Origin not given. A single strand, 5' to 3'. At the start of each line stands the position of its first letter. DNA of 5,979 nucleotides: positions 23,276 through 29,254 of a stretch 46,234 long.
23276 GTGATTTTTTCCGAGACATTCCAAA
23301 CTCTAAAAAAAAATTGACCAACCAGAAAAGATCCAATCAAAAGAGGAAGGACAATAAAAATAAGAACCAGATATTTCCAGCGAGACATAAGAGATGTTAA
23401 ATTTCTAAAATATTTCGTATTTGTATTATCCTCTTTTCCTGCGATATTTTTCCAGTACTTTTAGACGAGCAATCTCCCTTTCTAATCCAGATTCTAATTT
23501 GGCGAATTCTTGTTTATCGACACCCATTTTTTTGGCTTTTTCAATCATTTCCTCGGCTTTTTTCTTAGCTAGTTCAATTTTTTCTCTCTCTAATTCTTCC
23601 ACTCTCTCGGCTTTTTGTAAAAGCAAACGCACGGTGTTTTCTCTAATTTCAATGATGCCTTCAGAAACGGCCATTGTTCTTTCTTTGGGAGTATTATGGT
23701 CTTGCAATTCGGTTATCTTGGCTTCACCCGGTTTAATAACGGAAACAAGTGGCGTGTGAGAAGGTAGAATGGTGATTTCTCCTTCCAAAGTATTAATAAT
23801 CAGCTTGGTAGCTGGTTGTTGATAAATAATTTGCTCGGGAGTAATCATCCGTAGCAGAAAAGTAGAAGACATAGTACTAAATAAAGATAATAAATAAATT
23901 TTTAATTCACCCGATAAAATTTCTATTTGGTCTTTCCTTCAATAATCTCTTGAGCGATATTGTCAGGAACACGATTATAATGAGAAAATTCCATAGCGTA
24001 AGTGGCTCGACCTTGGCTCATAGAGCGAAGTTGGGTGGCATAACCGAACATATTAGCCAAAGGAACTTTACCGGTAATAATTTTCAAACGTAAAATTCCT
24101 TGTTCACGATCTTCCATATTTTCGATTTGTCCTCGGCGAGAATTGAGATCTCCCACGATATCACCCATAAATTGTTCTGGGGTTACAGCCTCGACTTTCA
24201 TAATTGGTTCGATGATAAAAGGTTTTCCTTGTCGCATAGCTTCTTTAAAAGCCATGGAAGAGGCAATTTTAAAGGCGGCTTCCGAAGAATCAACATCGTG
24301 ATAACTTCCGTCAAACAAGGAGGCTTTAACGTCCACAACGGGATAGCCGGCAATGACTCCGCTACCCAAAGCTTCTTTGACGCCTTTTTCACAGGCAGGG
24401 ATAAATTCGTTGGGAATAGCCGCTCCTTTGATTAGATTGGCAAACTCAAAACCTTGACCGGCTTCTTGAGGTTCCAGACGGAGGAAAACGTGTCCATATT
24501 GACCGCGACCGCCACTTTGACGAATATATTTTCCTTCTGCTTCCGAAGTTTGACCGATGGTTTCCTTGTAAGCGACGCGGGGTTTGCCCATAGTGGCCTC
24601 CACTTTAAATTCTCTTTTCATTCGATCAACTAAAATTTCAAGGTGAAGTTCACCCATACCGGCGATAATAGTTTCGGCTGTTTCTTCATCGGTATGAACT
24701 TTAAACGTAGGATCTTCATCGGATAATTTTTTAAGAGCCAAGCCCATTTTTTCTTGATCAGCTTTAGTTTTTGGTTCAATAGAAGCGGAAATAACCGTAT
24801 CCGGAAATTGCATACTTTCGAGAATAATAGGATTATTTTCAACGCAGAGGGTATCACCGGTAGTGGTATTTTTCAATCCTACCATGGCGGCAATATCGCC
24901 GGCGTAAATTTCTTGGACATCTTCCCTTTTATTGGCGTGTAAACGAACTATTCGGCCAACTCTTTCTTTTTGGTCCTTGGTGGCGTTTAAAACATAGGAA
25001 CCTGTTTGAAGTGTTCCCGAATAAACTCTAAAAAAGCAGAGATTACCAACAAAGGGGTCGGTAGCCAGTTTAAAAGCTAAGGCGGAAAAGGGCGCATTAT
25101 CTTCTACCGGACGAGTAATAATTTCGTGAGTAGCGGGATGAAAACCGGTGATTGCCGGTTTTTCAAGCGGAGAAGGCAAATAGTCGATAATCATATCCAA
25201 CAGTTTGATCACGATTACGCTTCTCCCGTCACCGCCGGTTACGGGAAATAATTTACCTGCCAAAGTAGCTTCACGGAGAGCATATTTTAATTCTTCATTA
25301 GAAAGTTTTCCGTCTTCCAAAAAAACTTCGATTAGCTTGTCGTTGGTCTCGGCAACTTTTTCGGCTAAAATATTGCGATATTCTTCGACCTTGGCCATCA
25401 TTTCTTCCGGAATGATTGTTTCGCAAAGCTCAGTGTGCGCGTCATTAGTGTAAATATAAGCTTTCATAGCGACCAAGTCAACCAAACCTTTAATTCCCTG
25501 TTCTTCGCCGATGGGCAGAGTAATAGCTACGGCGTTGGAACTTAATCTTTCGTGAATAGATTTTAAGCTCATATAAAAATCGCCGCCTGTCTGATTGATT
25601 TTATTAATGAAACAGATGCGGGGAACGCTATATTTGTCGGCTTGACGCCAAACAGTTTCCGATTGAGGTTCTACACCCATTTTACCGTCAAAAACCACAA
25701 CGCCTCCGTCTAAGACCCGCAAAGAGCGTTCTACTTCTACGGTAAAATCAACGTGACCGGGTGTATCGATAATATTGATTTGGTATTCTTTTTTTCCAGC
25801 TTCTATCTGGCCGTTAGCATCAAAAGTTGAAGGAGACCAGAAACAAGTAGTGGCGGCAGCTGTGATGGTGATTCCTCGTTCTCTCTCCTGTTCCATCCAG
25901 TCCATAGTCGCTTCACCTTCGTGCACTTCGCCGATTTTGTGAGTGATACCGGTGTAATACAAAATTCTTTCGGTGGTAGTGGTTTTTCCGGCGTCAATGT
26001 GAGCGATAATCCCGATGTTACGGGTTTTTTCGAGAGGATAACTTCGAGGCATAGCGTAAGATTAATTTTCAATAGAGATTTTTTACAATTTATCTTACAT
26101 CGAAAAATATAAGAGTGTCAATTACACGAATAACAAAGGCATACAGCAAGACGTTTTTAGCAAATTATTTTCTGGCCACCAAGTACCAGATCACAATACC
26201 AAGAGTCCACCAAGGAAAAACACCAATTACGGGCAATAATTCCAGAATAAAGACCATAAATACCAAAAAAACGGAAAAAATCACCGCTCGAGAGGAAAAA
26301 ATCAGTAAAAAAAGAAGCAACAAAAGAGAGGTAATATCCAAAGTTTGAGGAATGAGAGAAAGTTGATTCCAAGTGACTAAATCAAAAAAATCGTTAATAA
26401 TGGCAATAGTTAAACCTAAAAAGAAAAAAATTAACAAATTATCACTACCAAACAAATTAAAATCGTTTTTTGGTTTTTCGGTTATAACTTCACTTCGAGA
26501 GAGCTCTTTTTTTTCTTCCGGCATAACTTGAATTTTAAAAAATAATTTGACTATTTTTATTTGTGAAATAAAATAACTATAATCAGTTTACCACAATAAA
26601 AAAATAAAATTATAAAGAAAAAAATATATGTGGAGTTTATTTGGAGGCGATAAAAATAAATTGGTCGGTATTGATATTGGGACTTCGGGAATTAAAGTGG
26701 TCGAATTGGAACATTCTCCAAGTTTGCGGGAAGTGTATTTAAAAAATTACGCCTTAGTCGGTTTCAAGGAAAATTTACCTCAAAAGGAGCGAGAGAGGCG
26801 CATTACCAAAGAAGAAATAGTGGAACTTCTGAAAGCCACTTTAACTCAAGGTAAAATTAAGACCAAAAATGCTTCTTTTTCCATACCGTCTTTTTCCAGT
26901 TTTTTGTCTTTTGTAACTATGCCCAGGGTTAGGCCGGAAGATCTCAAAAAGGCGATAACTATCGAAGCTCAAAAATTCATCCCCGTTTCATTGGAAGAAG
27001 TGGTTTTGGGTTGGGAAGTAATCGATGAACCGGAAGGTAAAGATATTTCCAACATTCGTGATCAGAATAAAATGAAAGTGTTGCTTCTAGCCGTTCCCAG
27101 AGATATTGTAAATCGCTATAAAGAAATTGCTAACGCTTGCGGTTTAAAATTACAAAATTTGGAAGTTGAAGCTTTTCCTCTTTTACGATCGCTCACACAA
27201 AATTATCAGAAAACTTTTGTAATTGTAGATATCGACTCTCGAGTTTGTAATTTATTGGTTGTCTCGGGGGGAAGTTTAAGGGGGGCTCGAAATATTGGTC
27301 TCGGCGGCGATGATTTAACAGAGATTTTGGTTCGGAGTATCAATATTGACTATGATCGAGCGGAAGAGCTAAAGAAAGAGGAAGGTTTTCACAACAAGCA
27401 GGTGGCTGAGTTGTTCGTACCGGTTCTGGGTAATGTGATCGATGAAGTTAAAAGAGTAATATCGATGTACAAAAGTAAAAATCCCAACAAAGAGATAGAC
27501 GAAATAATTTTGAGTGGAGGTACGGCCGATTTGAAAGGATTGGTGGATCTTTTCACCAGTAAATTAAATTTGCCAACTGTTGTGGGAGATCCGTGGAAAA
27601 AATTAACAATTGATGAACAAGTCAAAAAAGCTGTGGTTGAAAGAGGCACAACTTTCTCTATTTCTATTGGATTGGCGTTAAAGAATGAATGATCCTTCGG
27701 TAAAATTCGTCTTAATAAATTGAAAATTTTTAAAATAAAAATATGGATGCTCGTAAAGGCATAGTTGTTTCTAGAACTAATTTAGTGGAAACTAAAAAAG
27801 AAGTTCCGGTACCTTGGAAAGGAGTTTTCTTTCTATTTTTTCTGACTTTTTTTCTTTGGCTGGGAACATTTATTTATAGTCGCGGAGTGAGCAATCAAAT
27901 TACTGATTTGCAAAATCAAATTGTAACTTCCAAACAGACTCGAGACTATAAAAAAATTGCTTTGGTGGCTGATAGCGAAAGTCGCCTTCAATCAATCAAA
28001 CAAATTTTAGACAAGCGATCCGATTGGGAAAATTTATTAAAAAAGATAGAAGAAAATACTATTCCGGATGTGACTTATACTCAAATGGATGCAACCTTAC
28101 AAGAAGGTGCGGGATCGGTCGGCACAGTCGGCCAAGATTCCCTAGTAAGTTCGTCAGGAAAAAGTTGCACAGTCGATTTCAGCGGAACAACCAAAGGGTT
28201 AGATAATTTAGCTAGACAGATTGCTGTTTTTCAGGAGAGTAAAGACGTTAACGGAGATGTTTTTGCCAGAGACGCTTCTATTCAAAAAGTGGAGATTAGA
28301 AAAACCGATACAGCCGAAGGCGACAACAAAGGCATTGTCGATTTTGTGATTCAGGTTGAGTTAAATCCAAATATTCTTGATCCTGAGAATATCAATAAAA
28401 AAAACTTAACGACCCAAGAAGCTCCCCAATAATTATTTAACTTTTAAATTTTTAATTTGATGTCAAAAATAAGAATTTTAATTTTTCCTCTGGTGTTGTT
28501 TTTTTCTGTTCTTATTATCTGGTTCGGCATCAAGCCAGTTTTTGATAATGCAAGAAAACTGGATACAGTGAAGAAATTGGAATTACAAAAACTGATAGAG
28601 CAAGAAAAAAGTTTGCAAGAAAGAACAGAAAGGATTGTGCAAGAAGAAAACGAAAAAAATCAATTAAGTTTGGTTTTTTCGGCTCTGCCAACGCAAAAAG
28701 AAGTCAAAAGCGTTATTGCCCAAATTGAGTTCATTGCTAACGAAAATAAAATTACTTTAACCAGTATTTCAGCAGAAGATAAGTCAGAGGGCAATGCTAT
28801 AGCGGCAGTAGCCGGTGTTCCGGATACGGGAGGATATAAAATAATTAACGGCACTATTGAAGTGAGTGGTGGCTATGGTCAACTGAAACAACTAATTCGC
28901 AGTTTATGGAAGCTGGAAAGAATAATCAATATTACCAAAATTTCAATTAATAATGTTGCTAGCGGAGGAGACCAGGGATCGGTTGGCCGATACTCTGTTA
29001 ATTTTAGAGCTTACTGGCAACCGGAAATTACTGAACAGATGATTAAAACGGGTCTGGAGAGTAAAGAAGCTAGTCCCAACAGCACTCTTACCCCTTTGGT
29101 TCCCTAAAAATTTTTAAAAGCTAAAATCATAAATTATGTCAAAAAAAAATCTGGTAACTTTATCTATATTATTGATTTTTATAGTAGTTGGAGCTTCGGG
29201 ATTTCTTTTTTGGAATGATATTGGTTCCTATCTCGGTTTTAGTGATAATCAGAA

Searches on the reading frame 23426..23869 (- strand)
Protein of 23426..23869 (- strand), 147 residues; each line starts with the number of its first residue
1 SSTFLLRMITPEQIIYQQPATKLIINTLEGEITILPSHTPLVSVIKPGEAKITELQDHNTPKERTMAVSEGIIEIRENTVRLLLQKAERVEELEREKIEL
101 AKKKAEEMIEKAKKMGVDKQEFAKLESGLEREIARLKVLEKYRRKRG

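Call 75: search_protein_families(library=pfam, proteins=[window:23426-23869:-], max_evalue=0.01)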
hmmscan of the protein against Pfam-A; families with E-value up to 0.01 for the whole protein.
window:23426-23869:- (147 aa): 2 families
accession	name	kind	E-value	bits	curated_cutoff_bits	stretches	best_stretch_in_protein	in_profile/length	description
PF02823.21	ATP-synt_DE_N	-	4.7e-18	65.4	27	1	6-87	3-80/80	ATP synthase, Delta/Epsilon chain, beta-sandwich domain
PF00401.25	ATP-synt_DE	-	0.0022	18.6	24.6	1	99-139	9-46/47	ATP synthase, Delta/Epsilon chain, long alpha-helix domain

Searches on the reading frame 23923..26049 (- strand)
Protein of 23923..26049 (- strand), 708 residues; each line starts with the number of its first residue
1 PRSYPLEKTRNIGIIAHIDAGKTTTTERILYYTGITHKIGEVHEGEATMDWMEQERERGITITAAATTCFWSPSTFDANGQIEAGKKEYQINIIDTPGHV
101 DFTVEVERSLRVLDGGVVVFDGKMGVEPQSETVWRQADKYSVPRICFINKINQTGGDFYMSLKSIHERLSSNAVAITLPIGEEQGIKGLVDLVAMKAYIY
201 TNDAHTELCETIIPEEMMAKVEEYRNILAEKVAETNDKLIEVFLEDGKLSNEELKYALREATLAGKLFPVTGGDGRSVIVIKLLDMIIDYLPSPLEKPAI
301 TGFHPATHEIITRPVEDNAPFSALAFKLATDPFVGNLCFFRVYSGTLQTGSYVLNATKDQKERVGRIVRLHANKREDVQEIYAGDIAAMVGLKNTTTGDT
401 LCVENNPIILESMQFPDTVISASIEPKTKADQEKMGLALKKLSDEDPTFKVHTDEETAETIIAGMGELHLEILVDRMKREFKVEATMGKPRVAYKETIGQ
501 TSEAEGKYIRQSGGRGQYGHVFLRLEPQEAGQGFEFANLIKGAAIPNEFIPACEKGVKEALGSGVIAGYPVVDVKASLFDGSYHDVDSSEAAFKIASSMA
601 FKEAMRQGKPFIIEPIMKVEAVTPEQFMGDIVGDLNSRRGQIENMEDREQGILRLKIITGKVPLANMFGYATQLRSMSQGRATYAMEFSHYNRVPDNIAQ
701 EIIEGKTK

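Call 23: search_protein_families(library=pfam, proteins=[window:23923-26049:-], max_evalue=0.00001)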
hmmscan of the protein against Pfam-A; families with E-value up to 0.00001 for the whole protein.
window:23923-26049:- (708 aa): 7 families
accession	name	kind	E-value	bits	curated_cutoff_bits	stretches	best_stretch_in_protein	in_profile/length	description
PF00009.33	GTP_EFTU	-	1.6e-56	191.3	26.5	1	8-293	2-188/188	Elongation factor Tu GTP binding domain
PF03764.24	EFG_IV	-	3.5e-46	156.4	24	1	490-608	1-120/121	Elongation factor G, domain IV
PF14492.12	EFG_III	-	2.4e-33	114.5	27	1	415-489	1-75/75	Elongation Factor G, domain III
PF00679.30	EFG_C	-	4.5e-29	100.7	27.9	1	612-701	2-88/89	Elongation factor G C-terminus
PF22042.2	EF-G_D2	-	6.5e-19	68.3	27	1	320-403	1-83/84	Elongation factor G domain 2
PF03144.31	GTP_EFTU_D2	-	1.1e-18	67.8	30.3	1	335-402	1-73/73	Elongation factor Tu domain 2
PF16658.11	RF3_C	-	6.6e-07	29.6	40.1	1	423-503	14-94/132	Class II release factor RF3, C-terminal domain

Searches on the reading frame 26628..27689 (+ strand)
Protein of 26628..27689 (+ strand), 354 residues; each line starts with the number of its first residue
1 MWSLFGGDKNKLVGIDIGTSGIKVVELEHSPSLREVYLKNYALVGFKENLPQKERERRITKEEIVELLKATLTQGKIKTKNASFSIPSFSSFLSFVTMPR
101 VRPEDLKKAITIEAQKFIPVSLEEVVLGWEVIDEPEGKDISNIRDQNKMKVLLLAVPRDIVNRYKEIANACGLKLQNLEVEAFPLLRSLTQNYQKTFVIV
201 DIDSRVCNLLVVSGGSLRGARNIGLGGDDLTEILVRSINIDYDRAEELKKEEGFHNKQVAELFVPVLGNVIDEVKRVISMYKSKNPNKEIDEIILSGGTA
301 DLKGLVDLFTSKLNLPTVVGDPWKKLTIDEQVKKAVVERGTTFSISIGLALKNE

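Call 19: search_protein_families(library=pfam, proteins=[window:26628-27689:+], max_evalue=0.01)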
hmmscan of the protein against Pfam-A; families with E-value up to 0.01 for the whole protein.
window:26628-27689:+ (354 aa): 3 families
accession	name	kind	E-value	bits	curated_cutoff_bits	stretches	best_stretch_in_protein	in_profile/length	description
PF11104.14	PilM_2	-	1.9e-48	165.6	27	1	14-353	1-339/340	Type IV pilus assembly protein PilM;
PF14450.12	FtsA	-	1.2e-11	45.5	31.8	1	198-328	1-114/127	Cell division protein FtsA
PF06723.19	MreB_Mbl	-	3.9e-05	23.1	27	1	245-321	228-305/327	MreB/Mbl protein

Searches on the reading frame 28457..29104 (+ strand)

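Call 19: search_protein_families(library=pfam, proteins=[window:28457-29104:+], max_evalue=0.01)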
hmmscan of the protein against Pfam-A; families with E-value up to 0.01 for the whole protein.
window:28457-29104:+ (216 aa): 1 family
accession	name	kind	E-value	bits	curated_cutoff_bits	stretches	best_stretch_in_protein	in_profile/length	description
PF04350.18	PilO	-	2.5e-11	44.4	22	1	40-170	8-127/145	Pilus assembly protein, PilO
